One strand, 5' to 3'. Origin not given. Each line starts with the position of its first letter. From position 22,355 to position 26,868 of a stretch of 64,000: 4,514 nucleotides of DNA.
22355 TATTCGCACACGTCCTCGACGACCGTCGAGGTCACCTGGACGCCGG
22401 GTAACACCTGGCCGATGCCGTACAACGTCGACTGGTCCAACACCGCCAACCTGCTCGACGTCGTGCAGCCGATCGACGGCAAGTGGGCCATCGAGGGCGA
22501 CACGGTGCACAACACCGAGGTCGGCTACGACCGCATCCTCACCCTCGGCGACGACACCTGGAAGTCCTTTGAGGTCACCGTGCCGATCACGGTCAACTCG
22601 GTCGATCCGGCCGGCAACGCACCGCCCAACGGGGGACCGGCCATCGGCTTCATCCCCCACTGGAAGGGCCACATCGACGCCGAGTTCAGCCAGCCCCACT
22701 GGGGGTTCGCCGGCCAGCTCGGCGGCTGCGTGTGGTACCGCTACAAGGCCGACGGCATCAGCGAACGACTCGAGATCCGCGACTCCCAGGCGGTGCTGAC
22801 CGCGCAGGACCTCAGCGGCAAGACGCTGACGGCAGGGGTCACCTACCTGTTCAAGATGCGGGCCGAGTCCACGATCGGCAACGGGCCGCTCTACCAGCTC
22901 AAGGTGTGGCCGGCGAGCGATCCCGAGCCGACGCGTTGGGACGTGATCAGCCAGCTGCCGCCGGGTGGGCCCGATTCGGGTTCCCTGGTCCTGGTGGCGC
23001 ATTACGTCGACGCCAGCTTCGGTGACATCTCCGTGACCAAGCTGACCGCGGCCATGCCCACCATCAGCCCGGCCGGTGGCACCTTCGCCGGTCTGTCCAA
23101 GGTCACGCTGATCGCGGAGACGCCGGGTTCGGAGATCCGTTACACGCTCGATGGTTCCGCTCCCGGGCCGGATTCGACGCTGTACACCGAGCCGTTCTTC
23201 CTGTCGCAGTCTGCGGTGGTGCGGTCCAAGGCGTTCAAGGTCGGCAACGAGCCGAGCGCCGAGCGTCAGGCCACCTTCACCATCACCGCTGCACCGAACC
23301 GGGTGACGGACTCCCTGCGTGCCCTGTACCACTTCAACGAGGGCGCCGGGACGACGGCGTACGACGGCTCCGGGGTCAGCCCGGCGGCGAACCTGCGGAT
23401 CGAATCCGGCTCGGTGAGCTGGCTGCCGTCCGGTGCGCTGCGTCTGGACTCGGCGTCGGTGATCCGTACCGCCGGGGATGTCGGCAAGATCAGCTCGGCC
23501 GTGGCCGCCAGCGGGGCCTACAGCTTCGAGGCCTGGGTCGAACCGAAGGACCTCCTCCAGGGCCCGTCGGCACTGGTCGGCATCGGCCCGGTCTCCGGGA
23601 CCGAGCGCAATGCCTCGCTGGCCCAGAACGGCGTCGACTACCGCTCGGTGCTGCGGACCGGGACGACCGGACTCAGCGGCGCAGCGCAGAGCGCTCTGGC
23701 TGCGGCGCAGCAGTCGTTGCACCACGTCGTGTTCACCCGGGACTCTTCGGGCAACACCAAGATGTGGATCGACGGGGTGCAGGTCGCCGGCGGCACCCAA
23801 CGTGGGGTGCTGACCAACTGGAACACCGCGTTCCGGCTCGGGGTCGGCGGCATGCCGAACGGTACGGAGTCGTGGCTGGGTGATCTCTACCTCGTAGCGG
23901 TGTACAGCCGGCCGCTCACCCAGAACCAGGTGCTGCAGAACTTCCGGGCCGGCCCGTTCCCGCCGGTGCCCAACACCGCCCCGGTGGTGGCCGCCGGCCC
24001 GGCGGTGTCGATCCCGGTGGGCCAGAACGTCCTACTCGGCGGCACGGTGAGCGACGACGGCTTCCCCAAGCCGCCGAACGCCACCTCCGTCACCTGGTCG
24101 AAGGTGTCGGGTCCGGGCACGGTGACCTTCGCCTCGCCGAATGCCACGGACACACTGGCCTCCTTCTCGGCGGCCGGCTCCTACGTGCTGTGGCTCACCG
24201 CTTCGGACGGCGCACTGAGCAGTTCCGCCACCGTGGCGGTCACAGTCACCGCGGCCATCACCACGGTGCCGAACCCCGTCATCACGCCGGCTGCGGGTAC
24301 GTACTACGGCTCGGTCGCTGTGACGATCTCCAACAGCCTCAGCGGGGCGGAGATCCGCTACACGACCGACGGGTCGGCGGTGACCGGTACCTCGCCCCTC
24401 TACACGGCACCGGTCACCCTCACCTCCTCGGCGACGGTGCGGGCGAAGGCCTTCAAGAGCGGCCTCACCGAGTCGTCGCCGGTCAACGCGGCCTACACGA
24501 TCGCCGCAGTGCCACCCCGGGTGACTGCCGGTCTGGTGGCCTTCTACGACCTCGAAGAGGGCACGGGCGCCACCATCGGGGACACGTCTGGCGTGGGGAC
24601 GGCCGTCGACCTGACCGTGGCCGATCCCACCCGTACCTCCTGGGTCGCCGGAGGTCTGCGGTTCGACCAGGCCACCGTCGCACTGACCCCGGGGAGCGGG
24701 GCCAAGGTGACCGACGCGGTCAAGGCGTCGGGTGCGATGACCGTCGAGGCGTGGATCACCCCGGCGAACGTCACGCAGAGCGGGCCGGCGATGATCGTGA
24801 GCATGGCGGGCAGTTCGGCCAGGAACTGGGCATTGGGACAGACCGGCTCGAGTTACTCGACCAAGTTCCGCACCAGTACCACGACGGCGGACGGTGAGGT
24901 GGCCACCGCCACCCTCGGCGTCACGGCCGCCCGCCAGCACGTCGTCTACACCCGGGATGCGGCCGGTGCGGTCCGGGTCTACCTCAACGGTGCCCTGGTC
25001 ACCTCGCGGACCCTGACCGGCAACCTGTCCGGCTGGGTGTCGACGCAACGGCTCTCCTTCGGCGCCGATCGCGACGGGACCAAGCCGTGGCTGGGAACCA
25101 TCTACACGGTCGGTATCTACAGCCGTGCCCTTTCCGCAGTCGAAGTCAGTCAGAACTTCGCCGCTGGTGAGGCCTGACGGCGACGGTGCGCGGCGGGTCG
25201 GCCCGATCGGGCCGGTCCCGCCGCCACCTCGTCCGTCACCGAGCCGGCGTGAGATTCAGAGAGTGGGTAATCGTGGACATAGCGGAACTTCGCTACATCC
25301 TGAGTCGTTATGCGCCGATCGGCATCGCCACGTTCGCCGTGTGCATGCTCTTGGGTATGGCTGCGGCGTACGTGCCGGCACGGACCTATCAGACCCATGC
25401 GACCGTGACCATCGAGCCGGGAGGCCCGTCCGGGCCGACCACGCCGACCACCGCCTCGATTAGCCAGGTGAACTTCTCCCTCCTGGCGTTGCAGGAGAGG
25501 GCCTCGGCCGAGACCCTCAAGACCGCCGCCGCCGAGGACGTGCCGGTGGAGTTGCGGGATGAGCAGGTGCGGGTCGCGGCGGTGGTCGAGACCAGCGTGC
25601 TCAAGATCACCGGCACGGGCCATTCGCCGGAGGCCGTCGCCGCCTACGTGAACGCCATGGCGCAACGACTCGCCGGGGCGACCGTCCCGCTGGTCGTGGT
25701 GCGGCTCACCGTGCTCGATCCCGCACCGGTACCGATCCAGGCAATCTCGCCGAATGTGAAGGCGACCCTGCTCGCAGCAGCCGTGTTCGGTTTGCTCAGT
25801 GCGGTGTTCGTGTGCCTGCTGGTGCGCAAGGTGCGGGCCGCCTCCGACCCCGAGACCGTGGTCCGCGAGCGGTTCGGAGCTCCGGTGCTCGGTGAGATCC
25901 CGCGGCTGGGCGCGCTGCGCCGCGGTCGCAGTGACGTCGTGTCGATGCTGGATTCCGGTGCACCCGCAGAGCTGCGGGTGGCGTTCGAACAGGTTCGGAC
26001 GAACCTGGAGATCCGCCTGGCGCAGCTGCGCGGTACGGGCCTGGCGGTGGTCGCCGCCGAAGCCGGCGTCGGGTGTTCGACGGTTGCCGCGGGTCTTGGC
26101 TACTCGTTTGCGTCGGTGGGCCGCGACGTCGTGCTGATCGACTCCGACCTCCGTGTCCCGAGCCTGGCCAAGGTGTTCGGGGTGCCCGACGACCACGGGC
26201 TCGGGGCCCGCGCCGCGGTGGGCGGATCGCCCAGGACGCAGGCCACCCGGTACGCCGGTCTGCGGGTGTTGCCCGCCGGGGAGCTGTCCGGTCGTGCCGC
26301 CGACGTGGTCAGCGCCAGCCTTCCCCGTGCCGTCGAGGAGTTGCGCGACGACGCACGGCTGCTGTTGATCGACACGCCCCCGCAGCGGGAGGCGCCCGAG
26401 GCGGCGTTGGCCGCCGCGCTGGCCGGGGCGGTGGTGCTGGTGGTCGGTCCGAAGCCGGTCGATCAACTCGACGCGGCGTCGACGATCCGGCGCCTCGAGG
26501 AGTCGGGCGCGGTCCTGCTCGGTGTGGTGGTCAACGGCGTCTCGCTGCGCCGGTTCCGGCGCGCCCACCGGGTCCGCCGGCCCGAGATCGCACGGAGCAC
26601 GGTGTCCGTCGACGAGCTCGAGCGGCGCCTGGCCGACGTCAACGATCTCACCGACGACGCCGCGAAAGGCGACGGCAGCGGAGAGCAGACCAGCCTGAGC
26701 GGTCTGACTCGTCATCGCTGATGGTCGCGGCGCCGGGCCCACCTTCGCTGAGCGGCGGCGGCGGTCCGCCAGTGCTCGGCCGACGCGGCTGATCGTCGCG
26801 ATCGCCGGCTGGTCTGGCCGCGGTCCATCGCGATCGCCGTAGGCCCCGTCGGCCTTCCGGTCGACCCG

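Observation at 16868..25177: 2769-aa secreted giant protein built from repeated lectin-type modules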

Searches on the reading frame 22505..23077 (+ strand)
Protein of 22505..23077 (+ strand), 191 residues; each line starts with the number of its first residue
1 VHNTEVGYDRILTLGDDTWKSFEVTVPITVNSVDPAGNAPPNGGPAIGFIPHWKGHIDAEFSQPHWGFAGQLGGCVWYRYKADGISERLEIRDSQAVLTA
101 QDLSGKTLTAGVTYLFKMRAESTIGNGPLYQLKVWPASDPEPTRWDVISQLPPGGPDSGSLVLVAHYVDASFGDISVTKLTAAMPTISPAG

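Call 11: search_protein_families(library=pfam, proteins=[window:22505-23077:+], max_evalue=1)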
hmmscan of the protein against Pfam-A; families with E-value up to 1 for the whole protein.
window:22505-23077:+ (191 aa): 0 families

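Call 67: search_solved_structures(query=A3, max_evalue=10)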
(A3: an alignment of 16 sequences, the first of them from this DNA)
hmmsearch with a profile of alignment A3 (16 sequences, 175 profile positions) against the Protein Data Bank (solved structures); distinct sequences matched with E-value up to 10: 11.
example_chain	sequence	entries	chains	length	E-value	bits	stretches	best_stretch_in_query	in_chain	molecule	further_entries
7ugp_G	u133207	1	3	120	0.25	14.6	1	56-134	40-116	BG24 mature Fab heavy chain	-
7ugq_G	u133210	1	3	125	0.27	14.5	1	56-135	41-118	BG24 with an inferred germline CDRL1 Fab heavy chain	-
6zvj_D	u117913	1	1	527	0.31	14.3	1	28-105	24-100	Eukaryotic translation initiation factor 3 subunit D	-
6yam_m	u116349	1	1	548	0.33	14.2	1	28-105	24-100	eukaryotic translation initiation factor 3 subunit d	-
28zx_d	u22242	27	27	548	0.33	14.2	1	28-105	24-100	Eukaryotic translation initiation factor 3 subunit D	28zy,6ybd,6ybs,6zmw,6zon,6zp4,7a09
3ul5_A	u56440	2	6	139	0.42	13.9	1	100-132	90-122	Canecystatin-1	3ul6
9cpa_D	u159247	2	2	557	0.42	13.8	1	28-104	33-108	Eukaryotic translation initiation factor 3 subunit D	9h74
1miu_A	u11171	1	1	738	0.46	13.7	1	66-133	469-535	Breast Cancer type 2 susceptibility protein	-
9xa4_H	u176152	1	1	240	0.56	13.4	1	75-135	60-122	AC2 heavy chain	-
3v6f_A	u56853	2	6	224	0.78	13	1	59-135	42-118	Fab e6 Heavy Chain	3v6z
5ml9_B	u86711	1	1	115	0.85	12.8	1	71-141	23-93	Affimer F4 with specificity for Fc gamma receptor IIIa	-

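Call 68: search_protein_families(library=pfam, alignment_id=A3, max_evalue=1)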
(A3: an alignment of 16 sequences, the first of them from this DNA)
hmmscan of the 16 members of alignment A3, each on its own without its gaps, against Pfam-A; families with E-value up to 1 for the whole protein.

A. member 1, seq(183 aa): 0 families

B. families by the number of members that match (of 16 scanned): 8 families
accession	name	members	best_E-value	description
PF03621.18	MbtH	2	0.055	MbtH-like protein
PF12733.13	Cadherin-like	2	0.081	Cadherin-like beta sandwich domain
PF19171.5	DUF5853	1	0.014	Family of unknown function (DUF5853)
PF19453.4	DUF5991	1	0.042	Family of unknown function (DUF5991)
PF10528.15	GLEYA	1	0.12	GLEYA domain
PF17993.7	HA70_C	1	0.14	Haemagglutinin 70 C-terminal domain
PF11948.15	DUF3465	1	0.15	Protein of unknown function (DUF3465)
PF16392.11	DUF5001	1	0.25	Ig-like domain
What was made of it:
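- Tried and rejected: Its profile against the PDB and Pfam gave nothing (calls 67, 68).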

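Call 78: find_homologous_proteins(query=A3, max_evalue=0.001)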
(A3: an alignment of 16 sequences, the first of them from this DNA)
Query A3 (16 sequences) (183 aa, profile of the alignment): 8 proteins with E <= 0.001 among 2996 candidates.
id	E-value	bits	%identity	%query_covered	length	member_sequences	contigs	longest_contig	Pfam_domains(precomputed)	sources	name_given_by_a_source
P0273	4.0e-53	198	42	93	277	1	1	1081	PF18998.7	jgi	jgi:hypothetical protein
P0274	3.7e-50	188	38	95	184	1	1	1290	-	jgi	jgi:hypothetical protein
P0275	2.3e-34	137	30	95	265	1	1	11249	-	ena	-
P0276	7.0e-34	135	29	95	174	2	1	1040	-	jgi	jgi:hypothetical protein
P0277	1.0e-33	135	32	97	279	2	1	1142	-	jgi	jgi:hypothetical protein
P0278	3.2e-33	133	36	64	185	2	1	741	-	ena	-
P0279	3.3e-32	130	35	97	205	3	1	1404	-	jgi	jgi:hypothetical protein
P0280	3.9e-20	91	35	39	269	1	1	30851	PF00353.26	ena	-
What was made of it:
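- Tried and rejected: A database search found only 8 more members, with no informative annotation (call 78).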

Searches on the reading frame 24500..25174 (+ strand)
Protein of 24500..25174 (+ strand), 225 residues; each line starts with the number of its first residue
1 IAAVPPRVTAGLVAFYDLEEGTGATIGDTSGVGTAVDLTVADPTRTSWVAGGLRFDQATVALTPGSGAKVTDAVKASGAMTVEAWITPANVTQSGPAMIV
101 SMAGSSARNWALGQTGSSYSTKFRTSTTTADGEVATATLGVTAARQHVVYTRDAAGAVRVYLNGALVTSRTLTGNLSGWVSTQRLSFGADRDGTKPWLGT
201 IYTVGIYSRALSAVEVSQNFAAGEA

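Call 85: search_solved_structures(query=window:24500-25174:+, max_evalue=1)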
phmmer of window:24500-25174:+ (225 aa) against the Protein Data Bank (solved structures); distinct sequences matched with E-value up to 1: 0.

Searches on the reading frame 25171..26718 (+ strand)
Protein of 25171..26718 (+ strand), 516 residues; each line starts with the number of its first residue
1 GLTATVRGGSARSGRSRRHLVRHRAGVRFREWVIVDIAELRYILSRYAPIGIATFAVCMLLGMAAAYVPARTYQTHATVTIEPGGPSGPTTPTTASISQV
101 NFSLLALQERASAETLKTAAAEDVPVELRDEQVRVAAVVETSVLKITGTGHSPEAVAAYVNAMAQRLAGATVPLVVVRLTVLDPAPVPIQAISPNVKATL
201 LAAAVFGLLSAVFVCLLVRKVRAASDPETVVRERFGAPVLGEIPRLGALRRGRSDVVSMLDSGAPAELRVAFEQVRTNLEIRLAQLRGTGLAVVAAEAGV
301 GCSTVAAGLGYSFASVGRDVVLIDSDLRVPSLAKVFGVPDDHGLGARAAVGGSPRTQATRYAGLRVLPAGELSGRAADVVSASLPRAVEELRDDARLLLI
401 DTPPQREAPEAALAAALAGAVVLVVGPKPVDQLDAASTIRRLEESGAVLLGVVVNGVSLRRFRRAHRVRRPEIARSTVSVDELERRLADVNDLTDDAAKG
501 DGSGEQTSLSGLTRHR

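Call 14: search_protein_families(library=pfam, proteins=[window:25171-26718:+], max_evalue=0.001)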
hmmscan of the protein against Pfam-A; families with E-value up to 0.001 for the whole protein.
window:25171-26718:+ (516 aa): 3 families
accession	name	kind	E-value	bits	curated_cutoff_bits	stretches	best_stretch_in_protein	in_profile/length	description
PF10609.15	ParA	-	1e-09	38.6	27.1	1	291-455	6-173/246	NUBPL iron-transfer P-loop NTPase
PF06564.18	CBP_BcsQ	-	6.5e-08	32.8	21.3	1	295-427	8-147/234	Cellulose biosynthesis protein BcsQ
PF01656.29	CbiA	-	1.8e-06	28.4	25.4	1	292-461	2-87/125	CobQ/CobB/MinD/ParA nucleotide binding domain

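Call 41: search_protein_families(library=ncbifam, proteins=[window:25171-26718:+], max_evalue=0.001)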
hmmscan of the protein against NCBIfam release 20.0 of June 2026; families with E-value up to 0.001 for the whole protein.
window:25171-26718:+ (516 aa): 15 families
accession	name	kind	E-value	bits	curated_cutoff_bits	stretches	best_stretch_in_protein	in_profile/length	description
TIGR01007.1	eps_fam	subfamily_domain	1.6e-21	76.8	108.05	1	272-458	3-191/204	polysaccharide biosynthesis tyrosine autokinase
TIGR03029.1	EpsG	equivalog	1.4e-19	70.3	313.8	1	271-455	86-273/274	chain length determinant protein tyrosine kinase EpsG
TIGR01969.1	minD_arch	subfamily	7.8e-15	54.7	201.75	1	292-458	4-171/251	cell division ATPase MinD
TIGR03018.1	pepcterm_TyrKin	hypoth_equivalog_domain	1e-14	54.4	230.65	1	291-455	38-207/207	XrtA-associated tyrosine autokinase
NF008568.0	PRK11519.1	equivalog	2.5e-12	45.8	1068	1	176-458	404-699/720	tyrosine-protein kinase Wzc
NF007350.0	PRK09841.1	equivalog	6.2e-12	44.4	1248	1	251-458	493-704/726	tyrosine-protein kinase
TIGR03371.1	cellulose_yhjQ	equivalog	1.9e-10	40.7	157.85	1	291-443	4-162/246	cellulose biosynthesis protein BcsQ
NF041546.1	ParA_partition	equivalog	2e-10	40.6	180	1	379-446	61-127/203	ParA family partition ATPase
TIGR01968.1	minD_bact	equivalog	2.8e-08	33.4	212.9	1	293-464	6-180/261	septum site-determining protein MinD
TIGR01005.1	eps_transp_fam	subfamily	3.3e-08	32.2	411.7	1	291-457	549-718/754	exopolysaccharide transport protein family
TIGR03007.1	pepcterm_ChnLen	equivalog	2.9e-07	29.1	278.85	1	177-249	394-466/498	XrtA system polysaccharide chain length determinant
NF041136.1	MrpORP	equivalog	9.3e-06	25.2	450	1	291-341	8-58/365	iron-sulfur cluster carrier protein MrpORP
TIGR01006.1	polys_exp_MPA1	subfamily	1.4e-05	24.7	296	1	130-245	107-223/226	CspC family polysaccharide chain length determinant protein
NF008669.0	PRK11670.1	equivalog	4.6e-05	22.5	348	1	291-455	110-277/369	iron-sulfur cluster carrier protein ApbC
NF053622.1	ATPseBagAMYCTU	equivalog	0.00054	19.5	400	1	287-339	5-56/325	ATPase BagA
